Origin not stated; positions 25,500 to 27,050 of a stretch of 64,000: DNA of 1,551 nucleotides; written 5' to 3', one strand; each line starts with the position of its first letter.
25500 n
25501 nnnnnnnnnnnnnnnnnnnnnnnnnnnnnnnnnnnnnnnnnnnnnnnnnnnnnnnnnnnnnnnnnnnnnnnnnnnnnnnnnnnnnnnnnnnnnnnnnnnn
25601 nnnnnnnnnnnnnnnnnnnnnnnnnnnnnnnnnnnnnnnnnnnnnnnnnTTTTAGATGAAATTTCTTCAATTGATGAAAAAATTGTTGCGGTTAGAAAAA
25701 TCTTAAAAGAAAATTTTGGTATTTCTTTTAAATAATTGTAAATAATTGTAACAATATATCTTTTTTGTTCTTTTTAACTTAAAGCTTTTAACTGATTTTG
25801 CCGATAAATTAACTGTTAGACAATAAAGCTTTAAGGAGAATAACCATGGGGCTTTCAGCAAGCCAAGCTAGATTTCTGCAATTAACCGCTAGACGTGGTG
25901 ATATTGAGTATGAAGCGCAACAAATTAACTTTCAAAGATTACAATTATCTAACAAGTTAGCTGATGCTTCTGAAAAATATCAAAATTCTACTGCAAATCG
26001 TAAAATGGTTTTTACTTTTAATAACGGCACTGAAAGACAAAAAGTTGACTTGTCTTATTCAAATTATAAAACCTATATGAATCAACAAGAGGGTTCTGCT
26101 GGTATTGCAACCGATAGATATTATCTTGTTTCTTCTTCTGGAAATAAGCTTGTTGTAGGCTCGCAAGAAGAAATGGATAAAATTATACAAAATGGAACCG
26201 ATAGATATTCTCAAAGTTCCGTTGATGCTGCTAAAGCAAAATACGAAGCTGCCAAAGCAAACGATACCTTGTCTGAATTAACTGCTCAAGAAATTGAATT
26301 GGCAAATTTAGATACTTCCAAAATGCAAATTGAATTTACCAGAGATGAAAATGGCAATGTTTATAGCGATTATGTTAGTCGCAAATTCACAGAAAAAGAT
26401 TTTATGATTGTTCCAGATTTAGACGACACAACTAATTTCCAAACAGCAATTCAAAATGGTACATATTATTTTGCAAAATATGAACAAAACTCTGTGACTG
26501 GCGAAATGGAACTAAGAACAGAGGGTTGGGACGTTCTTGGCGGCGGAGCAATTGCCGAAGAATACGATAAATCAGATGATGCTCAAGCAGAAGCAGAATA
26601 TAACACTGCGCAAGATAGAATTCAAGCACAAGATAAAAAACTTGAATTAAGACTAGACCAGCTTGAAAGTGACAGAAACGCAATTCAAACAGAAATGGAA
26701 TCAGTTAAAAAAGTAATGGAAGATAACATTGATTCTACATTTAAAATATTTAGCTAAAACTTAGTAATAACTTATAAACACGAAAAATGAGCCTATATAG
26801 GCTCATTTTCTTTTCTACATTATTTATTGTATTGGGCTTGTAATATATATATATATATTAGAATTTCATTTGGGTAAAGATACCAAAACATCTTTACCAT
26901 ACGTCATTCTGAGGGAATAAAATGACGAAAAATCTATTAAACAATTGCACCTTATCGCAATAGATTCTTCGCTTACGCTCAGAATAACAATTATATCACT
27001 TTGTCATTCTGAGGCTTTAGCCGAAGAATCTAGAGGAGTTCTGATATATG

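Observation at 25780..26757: Near-consensus sigma-28 (FliA/SigD) promoter drives an uncharacterised 303-aa protein with flagellar-axial-like termini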

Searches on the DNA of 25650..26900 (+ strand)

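Call 83: search_rna_families(source=window, start=25650, end=26900, threshold=evalue, max_evalue=1)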
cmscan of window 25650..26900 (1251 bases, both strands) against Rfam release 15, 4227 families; matches with E-value up to 1: 2.
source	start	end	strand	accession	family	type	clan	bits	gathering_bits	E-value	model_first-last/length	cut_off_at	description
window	26755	26828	-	RF02434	SpF39_sRNA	Gene; sRNA;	-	27.8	60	0.45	1-109/109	no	Streptococcus sRNA SpF39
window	26713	26811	+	RF04184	BTnc060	Gene; sRNA;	-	23.1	228.9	0.51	1-213/213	no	Bacteroides sRNA BTnc060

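Call 84: search_rna_families(source=L146, start=5700, end=6100, threshold=evalue, max_evalue=1)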
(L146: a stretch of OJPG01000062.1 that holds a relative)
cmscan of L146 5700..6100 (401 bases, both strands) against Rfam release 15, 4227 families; matches with E-value up to 1: 0.
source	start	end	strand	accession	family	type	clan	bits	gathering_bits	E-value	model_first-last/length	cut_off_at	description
